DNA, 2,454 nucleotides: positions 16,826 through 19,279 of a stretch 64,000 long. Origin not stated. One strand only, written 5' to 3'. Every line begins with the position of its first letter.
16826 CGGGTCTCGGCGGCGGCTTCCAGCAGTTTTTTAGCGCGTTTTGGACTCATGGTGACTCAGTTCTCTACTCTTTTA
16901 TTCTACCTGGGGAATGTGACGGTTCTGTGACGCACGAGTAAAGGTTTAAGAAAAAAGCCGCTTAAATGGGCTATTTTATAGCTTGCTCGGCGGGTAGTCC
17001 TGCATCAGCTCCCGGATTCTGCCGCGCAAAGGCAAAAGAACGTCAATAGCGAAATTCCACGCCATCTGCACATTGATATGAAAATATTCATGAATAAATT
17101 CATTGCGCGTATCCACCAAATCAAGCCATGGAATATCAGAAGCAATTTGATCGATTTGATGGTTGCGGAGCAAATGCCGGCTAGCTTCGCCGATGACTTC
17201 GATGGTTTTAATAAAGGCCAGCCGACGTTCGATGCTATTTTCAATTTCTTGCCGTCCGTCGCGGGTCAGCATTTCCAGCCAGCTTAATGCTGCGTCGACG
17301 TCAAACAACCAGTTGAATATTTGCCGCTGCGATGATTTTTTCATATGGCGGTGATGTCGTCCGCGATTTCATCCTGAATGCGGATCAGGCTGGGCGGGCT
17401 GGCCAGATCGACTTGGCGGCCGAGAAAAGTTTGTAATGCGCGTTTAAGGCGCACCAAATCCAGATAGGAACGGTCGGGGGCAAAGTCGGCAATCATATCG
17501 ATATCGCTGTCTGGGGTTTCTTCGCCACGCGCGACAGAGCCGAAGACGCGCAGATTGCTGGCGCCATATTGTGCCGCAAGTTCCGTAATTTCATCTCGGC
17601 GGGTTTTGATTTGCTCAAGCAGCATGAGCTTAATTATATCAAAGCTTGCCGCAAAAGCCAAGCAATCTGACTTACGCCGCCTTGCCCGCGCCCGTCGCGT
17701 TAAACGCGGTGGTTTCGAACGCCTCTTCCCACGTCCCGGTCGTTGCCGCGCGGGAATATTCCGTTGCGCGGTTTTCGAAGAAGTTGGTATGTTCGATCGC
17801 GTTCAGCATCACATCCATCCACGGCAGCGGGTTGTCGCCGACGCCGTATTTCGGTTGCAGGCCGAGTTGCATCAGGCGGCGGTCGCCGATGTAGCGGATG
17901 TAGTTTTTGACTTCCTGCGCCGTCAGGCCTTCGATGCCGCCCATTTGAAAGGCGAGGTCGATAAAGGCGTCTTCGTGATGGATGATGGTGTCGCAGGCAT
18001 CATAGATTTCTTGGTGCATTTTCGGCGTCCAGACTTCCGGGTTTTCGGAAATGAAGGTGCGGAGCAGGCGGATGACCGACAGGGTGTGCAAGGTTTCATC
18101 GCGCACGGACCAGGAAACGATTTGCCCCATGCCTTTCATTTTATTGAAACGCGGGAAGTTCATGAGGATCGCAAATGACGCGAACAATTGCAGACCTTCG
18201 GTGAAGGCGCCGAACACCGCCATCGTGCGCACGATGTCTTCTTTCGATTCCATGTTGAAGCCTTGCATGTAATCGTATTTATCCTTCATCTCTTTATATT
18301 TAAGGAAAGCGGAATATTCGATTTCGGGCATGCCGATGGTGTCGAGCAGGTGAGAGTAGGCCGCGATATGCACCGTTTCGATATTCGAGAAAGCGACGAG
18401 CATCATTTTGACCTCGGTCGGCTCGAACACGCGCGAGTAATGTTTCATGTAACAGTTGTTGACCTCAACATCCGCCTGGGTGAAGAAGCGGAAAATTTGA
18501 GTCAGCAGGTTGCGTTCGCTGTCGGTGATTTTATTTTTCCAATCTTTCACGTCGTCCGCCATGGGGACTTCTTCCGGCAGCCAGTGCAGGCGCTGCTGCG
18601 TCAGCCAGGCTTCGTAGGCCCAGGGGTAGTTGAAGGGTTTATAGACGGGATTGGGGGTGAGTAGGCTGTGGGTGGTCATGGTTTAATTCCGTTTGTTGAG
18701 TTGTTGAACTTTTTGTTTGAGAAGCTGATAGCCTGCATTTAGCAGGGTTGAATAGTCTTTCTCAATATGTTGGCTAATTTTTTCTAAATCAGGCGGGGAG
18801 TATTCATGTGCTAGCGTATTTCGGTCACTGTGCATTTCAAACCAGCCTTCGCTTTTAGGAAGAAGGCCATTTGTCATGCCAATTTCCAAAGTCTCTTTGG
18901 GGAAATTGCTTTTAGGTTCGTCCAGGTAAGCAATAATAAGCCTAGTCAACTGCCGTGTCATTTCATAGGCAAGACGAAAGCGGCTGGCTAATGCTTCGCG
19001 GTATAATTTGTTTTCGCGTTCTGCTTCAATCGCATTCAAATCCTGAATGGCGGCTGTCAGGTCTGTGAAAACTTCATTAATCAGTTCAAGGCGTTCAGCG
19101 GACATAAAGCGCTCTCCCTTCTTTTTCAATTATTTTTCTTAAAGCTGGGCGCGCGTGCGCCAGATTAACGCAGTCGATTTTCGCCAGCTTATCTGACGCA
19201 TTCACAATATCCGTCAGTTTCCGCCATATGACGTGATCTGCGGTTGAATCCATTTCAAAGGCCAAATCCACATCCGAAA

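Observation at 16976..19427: Two MNT/HEPN toxin-antitoxin modules spliced into the nrdA-nrdB operon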

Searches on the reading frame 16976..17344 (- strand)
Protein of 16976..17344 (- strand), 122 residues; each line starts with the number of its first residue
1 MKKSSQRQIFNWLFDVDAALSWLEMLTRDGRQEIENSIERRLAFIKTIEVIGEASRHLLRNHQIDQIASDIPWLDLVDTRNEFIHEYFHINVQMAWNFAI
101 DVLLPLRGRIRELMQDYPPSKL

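Call 3: search_protein_families(library=pfam, proteins=[window:16976-17344:-], max_evalue=0.01)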
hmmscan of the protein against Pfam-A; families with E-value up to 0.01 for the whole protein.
window:16976-17344:- (122 aa): 1 family
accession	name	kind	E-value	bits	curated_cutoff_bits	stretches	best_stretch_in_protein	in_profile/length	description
PF01934.22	HepT-like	-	8.9e-11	42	23.5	1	20-107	5-114/120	Ribonuclease HepT-like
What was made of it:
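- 16976..17344 (-): HepT2, a DUF86/HepT-like HEPN RNase toxin of cassette 2 (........). PF01934 scores 42 bits against a cut-off of 23.5 (call 3).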

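Call 4: search_protein_families(library=ncbifam, proteins=[window:16976-17344:-], max_evalue=0.01)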
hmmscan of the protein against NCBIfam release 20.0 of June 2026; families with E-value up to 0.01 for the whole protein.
window:16976-17344:- (122 aa): 0 families

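Call 47: search_protein_families(library=padloc, proteins=[window:16976-17344:-], max_evalue=0.01)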
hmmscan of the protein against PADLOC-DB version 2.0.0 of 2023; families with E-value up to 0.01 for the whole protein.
window:16976-17344:- (122 aa): 0 families

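Call 60: search_dna_similar(query=window:16976-17344:-, collection=plasmids, mode=protein, max_rows=10, max_evalue=0.001)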
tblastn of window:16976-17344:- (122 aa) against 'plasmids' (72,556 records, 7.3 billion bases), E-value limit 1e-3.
Records with a match: 25; places in all: 25; records where one place covers at least 80% of the query: 11.
Best place of each record, by identity: <60% 25.
By first word of the organism name: Klebsiella 8; Aeromonas 4; Mycetohabitans 2; Gloeothece 1; Haliovirga 1; Cyanobacterium 1; Chondrocystis 1; Nostoc 1; Thermus 1; Polaromonas 1; and 4 more.
By predicted mobility (MOB-suite, as given by PLSDB): non-mobilizable 13; mobilizable 6; conjugative 6.
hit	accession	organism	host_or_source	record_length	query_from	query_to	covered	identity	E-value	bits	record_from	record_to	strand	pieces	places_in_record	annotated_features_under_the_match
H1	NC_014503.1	Gloeothece verrucosa PCC 7822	fresh water in rice field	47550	1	116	95%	29.3%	2e-5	49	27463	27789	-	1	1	DUF86 domain-containing protein | nucleotidyltransferase family protein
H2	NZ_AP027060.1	Haliovirga abyssi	-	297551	5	115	91%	25.9%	2e-4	46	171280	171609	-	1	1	DUF86 domain-containing protein | nucleotidyltransferase domain-containing protein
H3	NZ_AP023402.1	Aeromonas hydrophila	-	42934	19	116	80%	28.3%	4e-4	45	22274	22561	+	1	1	none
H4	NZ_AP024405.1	Aeromonas caviae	-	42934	19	116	80%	28.3%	4e-4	45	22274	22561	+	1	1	none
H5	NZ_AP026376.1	Aeromonas caviae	-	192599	19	116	80%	28.3%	4e-4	45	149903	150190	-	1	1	none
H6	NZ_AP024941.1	Aeromonas caviae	-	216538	19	116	80%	28.3%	4e-4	45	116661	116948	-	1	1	none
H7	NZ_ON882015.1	Klebsiella pneumoniae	Homo sapiens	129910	19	116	80%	28.3%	4e-4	45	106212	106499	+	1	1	DUF86 domain-containing protein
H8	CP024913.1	Cyanobacterium sp. HL-69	cell culture,enrichment cultures from ...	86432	12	117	87%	25.5%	9e-4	44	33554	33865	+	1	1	toxin-antitoxin system toxin component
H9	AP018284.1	Chondrocystis sp. NIES-4102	-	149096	15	122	89%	25.0%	7e-4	45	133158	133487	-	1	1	nucleotidyltransferase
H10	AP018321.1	Nostoc sp. HK-01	-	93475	12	116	86%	24.8%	3e-6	52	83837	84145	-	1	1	hypothetical protein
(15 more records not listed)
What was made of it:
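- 16976..17344 (-): It is distantly related (25-29% identity) to plasmid DUF86 genes that lie next to NTase genes (call 60).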

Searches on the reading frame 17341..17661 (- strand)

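Call 3: search_protein_families(library=pfam, proteins=[window:17341-17661:-], max_evalue=0.01)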
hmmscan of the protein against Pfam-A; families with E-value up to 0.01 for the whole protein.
window:17341-17661:- (106 aa): 3 families
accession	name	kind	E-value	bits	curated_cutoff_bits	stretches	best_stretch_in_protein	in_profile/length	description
PF01909.29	NTP_transf_2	-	4.4e-10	40.3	21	1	31-94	11-78/93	Nucleotidyltransferase domain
PF18765.7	Polbeta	-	8.2e-08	32.7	26.9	1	25-91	3-71/93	Polymerase beta, Nucleotidyltransferase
PF22600.2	MTPAP-like_central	-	0.00036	21.1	27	1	27-64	31-68/139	Poly(A) RNA polymerase, mitochondrial-like, central palm domain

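Call 4: search_protein_families(library=ncbifam, proteins=[window:17341-17661:-], max_evalue=0.01)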
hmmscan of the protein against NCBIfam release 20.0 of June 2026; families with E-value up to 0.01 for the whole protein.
window:17341-17661:- (106 aa): 2 families
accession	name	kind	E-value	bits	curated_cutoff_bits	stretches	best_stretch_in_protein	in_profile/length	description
NF047752.1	MntA_antitoxin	equivalog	2.7e-10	40.1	60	1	35-87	8-60/106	type VII toxin-antitoxin system MntA family adenylyltransferase antitoxin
NF051895.1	anti_phage_HalB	equivalog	7e-05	22.5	190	1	37-60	2-25/211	anti-phage Hailong system nucleotidyltransferase HalB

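Call 47: search_protein_families(library=padloc, proteins=[window:17341-17625:-], max_evalue=0.01)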
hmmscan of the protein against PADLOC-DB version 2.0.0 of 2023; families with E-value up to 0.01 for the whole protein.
window:17341-17625:- (94 aa): 10 families
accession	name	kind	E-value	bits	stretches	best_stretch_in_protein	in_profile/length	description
PDLC04904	PDC-S09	-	2.3e-29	99.6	1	3-91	6-95/104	-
PDLC04902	PDC-S09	-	2.8e-25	86.5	1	5-87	4-88/97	-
PDLC04906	PDC-S09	-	1.5e-17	61.7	1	6-89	8-93/98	-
PDLC04905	PDC-S09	-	9.9e-17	59.1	1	4-80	3-82/101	-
PDLC04368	PDC-M05A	-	4.3e-07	27.9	1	27-73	112-157/201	-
PDLC04903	PDC-S09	-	1.4e-06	26.5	1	20-45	22-49/108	-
PDLC04907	PDC-S09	-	5.1e-06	24.6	1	13-45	18-50/114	-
PDLC04369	PDC-M05A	-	6.8e-05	20.6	1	26-46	107-127/201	-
PDLC04778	PDC-M70A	-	0.00074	16.9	1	11-47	34-74/355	-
PDLC04372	PDC-M05A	-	0.0025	16.1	1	27-73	81-126/167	-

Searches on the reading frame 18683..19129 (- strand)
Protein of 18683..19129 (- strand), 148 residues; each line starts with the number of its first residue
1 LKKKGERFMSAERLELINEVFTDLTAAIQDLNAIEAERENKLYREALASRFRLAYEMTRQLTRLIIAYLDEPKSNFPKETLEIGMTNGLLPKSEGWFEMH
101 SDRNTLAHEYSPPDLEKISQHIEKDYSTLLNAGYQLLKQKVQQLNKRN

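Call 3: search_protein_families(library=pfam, proteins=[window:18683-19129:-], max_evalue=0.01)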
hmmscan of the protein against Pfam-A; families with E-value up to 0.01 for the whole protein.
window:18683-19129:- (148 aa): 2 families
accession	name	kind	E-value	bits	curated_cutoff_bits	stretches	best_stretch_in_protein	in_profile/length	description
PF08780.16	NTase_sub_bind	-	4.8e-13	49.7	31.8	1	21-138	3-125/126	Nucleotidyltransferase substrate binding protein like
PF01934.22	HepT-like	-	1.8e-07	31.3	23.5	1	22-131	6-115/120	Ribonuclease HepT-like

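Call 4: search_protein_families(library=ncbifam, proteins=[window:18683-19129:-], max_evalue=0.01)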
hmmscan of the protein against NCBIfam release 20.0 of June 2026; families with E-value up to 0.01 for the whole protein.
window:18683-19129:- (148 aa): 2 families
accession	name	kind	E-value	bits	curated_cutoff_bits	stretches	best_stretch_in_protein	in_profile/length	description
TIGR01987.1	HI0074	subfamily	6.9e-09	35.8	55.8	1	26-128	10-112/123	HI0074 family nucleotidyltransferase substrate-binding subunit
NF047751.1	HepT_toxin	equivalog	4e-06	26.7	60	1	31-129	15-117/120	type VII toxin-antitoxin system HepT family RNase toxin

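Call 17: find_homologous_proteins(query=window:18683-19105:-, max_evalue=0.00001)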
Query window:18683-19105:- (140 aa): 1 proteins with E <= 0.00001 among 18 candidates.
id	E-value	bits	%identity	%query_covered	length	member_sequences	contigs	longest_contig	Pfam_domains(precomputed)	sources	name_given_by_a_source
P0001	8.9e-85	299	100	100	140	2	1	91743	PF01934.23,PF08780.17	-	-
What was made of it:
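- Tried and rejected: This returned only HEPN1 itself (call 17).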

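Call 37: search_solved_structures(query=window:18683-19105:-, max_evalue=1, show_alignments=2)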
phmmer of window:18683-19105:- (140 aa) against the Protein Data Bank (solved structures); distinct sequences matched with E-value up to 1: 8.
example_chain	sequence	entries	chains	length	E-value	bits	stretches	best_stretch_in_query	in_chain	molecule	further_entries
1wty_A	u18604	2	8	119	0.00035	24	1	16-116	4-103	hypothetical protein TTHA0048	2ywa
8yuf_A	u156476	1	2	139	0.0054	20.2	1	27-135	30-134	Nucleotidyltransferase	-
8xdj_A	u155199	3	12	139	0.0068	19.9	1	30-135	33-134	HEPN toxin | HEPN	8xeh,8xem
7xq5_A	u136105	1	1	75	0.36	14.3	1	4-59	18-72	Protein INO4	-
7nmz_AA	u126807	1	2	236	0.5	13.8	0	30-129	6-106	14-3-3 protein eta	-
9r2i_A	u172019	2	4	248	0.5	13.8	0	30-129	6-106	14-3-3 protein eta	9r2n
2c63_A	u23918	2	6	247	0.5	13.8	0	30-129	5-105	14-3-3 PROTEIN ETA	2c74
5yqg_A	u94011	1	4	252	0.54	13.7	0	29-129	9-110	14-3-3 protein eta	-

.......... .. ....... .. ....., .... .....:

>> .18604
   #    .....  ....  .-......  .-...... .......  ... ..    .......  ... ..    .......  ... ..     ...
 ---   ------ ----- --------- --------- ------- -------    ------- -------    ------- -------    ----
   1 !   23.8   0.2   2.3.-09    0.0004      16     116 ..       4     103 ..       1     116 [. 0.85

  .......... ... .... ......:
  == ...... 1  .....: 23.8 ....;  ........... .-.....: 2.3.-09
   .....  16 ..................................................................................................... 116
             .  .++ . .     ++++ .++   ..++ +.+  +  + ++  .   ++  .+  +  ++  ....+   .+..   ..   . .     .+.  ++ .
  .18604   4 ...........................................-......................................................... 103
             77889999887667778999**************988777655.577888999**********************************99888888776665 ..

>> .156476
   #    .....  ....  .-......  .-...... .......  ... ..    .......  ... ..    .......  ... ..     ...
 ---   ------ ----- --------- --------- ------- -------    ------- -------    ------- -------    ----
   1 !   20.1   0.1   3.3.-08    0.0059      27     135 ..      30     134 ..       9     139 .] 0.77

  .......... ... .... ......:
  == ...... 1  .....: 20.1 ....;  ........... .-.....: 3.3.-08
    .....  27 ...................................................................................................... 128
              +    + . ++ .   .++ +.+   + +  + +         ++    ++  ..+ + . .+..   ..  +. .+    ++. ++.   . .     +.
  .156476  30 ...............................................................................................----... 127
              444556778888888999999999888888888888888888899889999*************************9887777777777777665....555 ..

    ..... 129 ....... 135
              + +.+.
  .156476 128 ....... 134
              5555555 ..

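Call 47: search_protein_families(library=padloc, proteins=[window:18683-19105:-], max_evalue=0.01)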
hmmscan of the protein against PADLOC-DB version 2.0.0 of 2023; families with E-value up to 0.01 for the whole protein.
window:18683-19105:- (140 aa): 0 families

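Call 61: search_dna_similar(query=window:18683-19105:-, collection=plasmids, mode=protein, max_rows=10, max_evalue=0.001)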
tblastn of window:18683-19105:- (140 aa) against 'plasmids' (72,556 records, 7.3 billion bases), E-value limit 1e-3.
Records with a match: 43; places in all: 44; records where one place covers at least 80% of the query: 1.
Best place of each record, by identity: <60% 43.
By first word of the organism name: Piscirickettsia 39; Arthrobacter 1; Candidatus 1; Ilyobacter 1; Pseudalkalibacillus 1.
By predicted mobility (MOB-suite, as given by PLSDB): non-mobilizable 42; conjugative 1.
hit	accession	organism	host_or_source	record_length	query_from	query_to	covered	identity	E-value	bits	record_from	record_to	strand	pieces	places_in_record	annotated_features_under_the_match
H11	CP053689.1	Arthrobacter citreus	pure culture,soil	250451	1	123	88%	27.4%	9e-7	54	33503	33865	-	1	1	nucleotidyltransferase | nucleotidyltransferase domain-containing protein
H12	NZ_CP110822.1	Candidatus Bandiella woodruffii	Euplotes woodruffi,mixed host and ...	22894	2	102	72%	27.2%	6e-4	45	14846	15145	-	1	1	HI0074 family nucleotidyltransferase substrate-binding subunit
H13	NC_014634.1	Ilyobacter polytropus DSM 2926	marine mud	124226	34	126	66%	26.9%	6e-4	45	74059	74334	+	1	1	HI0074 family nucleotidyltransferase substrate-binding subunit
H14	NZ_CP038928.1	Piscirickettsia salmonis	Salmo salar,cell culture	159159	34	123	64%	26.7%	1e-4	48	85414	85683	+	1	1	HI0074 family nucleotidyltransferase substrate-binding subunit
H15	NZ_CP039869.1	Piscirickettsia salmonis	Oncorhynchus kisutch,cell culture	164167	34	123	64%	26.7%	1e-4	48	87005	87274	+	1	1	HI0074 family nucleotidyltransferase substrate-binding subunit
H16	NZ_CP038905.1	Piscirickettsia salmonis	Oncorhynchus mykiss,cell culture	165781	34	123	64%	26.7%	1e-4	48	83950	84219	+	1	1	HI0074 family nucleotidyltransferase substrate-binding subunit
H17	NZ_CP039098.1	Piscirickettsia salmonis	Oncorhynchus kisutch,cell culture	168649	34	123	64%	26.7%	1e-4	48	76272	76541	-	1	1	HI0074 family nucleotidyltransferase substrate-binding subunit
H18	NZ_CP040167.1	Piscirickettsia salmonis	Salmo salar,cell culture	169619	34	123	64%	26.7%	1e-4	48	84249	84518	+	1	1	HI0074 family nucleotidyltransferase substrate-binding subunit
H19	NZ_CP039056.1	Piscirickettsia salmonis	Oncorhynchus mykiss,cell culture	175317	34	123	64%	26.7%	1e-4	48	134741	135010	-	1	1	HI0074 family nucleotidyltransferase substrate-binding subunit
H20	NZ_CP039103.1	Piscirickettsia salmonis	Oncorhynchus kisutch,cell culture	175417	34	123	64%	26.7%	1e-4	48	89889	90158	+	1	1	HI0074 family nucleotidyltransferase substrate-binding subunit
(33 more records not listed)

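Call 68: predict_structure(protein=window:18683-19105:-)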
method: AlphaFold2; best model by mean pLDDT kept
length: 140 residues; sequences in the alignment: 1
mean_pLDDT: 57.8   pTM: 0.48
mean pLDDT of the five models: 57.8, 56.3, 53.1, 44.8, 44.7
residues with pLDDT >= 90: 0; 70-90: 52; 50-70: 22; < 50: 66
segments of 3 or more residues with pLDDT < 50: 68-121, 128-138
pLDDT, mean of each block of 10 residues (from residue 1): 71 77 77 80 75 72 57 43 41 38 41 43 49 46
secondary structure, 60 per line:
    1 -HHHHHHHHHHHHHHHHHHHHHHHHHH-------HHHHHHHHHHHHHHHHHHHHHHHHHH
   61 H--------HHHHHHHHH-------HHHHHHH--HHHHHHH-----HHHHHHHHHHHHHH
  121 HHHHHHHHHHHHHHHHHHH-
elements in order: H2-27 H35-61 H70-78 H86-92 H95-101 H107-139
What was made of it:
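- The HEPN1 structure model is low-confidence (pLDDT 58, call 68).
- Tried and rejected: The single-sequence model has pLDDT 57.8 and is too poor for a fold search, so none was run (call 68).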
